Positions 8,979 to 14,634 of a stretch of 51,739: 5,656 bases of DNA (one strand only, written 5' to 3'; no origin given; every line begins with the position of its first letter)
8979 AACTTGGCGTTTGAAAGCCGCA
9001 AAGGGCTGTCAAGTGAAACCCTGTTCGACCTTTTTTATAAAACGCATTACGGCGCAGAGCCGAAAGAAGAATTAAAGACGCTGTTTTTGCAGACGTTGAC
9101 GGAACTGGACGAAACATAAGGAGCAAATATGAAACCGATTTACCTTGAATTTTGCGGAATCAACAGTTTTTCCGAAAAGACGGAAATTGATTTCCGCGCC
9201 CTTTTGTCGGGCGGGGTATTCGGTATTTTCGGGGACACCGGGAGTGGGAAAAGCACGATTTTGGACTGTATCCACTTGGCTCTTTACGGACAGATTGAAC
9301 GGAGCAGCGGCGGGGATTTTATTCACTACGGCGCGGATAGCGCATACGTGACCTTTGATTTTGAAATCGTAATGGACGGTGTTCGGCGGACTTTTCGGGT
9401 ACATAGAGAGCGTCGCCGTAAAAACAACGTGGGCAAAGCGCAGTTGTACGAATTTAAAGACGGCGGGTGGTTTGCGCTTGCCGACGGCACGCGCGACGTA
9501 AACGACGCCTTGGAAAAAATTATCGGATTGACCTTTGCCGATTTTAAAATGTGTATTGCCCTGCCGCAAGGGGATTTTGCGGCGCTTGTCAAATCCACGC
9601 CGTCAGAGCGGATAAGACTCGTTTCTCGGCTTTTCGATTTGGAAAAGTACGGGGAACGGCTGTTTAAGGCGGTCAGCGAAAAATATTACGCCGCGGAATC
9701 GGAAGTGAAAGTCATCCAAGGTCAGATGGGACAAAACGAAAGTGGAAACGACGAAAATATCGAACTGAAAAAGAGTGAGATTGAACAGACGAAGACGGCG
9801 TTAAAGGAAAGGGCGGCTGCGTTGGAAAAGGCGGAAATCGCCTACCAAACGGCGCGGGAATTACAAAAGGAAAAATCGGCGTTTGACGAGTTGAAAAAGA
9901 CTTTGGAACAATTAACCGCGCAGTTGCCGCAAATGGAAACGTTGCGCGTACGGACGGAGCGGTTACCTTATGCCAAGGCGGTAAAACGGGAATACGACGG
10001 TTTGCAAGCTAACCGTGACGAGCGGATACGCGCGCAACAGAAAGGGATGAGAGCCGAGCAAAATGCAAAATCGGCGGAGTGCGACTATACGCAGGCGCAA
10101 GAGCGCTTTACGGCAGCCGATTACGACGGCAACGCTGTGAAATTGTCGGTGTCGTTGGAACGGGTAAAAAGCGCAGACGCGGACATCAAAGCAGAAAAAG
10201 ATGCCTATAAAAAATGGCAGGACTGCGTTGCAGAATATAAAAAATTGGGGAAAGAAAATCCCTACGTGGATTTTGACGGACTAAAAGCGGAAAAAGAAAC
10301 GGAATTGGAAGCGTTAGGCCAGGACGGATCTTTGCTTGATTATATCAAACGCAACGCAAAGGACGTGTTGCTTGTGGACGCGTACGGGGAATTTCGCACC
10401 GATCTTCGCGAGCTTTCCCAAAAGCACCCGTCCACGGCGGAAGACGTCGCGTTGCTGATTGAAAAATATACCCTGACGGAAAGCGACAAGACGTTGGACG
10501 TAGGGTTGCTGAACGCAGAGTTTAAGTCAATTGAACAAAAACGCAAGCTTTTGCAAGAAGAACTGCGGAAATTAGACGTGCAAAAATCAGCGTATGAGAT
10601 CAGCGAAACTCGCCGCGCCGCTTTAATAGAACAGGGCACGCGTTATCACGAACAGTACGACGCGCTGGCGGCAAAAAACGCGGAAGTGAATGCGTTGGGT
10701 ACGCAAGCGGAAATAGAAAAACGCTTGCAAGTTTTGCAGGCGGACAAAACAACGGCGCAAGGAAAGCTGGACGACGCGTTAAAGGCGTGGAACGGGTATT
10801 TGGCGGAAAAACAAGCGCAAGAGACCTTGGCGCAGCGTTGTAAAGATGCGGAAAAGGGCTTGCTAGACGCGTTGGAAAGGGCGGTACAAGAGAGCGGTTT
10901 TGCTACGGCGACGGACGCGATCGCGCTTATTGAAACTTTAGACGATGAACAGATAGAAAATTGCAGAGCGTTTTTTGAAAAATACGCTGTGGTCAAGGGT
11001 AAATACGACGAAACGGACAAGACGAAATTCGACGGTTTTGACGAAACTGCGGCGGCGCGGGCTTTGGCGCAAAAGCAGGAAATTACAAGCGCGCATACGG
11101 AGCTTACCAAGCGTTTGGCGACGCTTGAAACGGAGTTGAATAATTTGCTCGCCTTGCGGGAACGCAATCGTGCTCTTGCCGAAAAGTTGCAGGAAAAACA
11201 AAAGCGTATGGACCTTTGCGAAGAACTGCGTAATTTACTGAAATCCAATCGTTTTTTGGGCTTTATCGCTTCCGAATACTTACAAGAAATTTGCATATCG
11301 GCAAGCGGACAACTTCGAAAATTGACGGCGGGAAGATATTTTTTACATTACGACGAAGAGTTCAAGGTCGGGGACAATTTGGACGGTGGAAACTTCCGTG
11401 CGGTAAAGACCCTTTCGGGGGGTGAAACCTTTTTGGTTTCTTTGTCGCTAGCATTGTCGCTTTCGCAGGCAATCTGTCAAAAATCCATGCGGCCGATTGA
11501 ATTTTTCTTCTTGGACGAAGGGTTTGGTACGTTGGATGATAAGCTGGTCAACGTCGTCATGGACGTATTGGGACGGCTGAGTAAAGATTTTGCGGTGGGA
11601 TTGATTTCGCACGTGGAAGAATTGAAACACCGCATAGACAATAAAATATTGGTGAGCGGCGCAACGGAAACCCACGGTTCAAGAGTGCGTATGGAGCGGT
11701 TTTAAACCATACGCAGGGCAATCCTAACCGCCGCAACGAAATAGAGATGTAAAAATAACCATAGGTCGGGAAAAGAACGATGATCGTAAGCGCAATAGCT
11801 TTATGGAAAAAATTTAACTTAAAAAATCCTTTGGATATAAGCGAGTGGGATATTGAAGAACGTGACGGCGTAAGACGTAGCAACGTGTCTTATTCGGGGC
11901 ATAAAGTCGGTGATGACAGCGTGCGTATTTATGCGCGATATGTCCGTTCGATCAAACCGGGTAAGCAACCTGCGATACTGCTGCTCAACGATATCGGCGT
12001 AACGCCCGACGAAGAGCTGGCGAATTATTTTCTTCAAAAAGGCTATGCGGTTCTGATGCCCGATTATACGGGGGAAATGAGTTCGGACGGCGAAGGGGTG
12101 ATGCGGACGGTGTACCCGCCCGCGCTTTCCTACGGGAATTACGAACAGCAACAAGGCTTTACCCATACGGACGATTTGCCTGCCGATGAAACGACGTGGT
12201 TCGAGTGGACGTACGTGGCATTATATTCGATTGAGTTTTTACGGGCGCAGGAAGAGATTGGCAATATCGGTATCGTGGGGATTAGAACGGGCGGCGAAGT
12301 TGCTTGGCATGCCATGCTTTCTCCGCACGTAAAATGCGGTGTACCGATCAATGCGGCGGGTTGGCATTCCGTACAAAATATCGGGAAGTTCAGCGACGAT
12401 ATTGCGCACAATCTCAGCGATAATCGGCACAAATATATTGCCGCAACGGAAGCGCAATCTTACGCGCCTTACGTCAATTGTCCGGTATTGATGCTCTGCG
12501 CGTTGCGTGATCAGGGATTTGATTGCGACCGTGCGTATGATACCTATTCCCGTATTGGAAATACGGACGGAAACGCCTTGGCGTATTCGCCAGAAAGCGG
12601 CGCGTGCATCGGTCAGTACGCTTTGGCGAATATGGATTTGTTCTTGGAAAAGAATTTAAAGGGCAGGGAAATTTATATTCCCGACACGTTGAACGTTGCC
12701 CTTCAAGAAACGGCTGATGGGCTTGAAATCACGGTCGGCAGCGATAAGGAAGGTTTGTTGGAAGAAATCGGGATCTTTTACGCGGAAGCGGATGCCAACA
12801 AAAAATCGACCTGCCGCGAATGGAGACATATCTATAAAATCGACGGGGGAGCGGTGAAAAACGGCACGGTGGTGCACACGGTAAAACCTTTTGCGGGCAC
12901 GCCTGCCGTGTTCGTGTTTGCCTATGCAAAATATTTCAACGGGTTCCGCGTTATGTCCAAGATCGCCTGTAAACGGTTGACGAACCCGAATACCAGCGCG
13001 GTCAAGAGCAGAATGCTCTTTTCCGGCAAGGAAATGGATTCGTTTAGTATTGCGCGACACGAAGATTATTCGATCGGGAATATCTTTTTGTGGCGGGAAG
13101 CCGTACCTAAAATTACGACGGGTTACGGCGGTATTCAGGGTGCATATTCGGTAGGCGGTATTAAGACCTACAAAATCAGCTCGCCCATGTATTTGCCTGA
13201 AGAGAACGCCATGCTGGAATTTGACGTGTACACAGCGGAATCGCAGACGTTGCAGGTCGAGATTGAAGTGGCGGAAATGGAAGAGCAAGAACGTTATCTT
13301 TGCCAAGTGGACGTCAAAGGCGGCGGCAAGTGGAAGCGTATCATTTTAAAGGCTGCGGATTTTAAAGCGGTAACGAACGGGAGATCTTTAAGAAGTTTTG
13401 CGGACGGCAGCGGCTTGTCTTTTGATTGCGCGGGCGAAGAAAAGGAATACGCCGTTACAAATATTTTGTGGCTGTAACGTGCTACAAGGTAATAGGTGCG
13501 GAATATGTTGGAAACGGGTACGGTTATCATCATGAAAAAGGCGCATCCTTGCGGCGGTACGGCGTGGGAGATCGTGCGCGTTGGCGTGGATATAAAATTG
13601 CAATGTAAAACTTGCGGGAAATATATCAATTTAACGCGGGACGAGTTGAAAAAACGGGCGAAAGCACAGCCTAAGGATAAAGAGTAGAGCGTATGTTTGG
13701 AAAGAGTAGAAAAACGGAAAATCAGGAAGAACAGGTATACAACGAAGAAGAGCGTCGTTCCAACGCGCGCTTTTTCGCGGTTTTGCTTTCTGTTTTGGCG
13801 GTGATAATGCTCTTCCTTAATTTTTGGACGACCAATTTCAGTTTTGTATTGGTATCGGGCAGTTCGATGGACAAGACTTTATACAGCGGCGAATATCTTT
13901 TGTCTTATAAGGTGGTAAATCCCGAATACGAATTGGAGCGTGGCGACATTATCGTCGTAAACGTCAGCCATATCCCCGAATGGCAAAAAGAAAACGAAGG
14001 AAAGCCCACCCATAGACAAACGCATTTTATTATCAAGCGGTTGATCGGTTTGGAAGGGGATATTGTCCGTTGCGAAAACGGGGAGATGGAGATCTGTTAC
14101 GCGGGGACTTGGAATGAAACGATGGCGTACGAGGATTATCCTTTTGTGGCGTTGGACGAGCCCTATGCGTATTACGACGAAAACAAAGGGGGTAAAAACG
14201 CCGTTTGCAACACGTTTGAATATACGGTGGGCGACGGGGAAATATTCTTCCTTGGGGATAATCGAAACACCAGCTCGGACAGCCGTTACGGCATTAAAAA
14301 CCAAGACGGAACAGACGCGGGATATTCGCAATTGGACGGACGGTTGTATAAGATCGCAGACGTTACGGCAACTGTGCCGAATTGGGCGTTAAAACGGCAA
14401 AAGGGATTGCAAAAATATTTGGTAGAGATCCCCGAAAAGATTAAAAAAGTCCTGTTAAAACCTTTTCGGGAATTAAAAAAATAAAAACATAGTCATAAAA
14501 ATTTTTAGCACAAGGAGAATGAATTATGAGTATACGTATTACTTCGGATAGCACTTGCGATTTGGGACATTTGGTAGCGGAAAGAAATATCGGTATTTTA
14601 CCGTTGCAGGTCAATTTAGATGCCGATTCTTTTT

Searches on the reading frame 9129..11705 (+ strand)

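Call 25: search_protein_families(library=pfam, proteins=[window:9129-11705:+], max_evalue=0.0001)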
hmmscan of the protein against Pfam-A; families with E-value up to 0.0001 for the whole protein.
window:9129-11705:+ (858 aa): 4 families
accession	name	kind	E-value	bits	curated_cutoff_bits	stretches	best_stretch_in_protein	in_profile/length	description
PF13476.12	AAA_23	-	1.1e-22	82.1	27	1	6-227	2-195/201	AAA domain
PF02463.25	SMC_N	-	5.1e-10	39.6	40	1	439-842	135-211/220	RecF/RecN/SMC N terminal domain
PF13558.12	SbcC_Walker_B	-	9e-10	39.1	27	1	757-814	28-88/90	SbcC/RAD50-like, Walker B motif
PF13555.12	AAA_29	-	5e-05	23.4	27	0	28-55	23-49/61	P-loop containing region of AAA domain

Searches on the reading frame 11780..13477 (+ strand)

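Call 25: search_protein_families(library=pfam, proteins=[window:11780-13477:+], max_evalue=0.0001)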
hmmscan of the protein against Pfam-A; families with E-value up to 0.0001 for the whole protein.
window:11780-13477:+ (565 aa): 2 families
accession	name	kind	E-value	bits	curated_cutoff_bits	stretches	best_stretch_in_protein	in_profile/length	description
PF01738.24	DLH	-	4.6e-05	23.6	21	0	54-254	5-164/217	Dienelactone hydrolase family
PF02129.25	Peptidase_S15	-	6.1e-05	23.3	23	0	79-197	46-131/262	X-Pro dipeptidyl-peptidase (S15 family)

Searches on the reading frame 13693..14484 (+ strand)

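Call 25: search_protein_families(library=pfam, proteins=[window:13693-14484:+], max_evalue=0.0001)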
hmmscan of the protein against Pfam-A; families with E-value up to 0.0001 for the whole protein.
window:13693-14484:+ (263 aa): 1 family
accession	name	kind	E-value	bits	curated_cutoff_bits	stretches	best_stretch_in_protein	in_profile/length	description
PF10502.14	Peptidase_S26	-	2.7e-24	86.5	22.9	1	30-199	4-150/168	Signal peptidase, peptidase S26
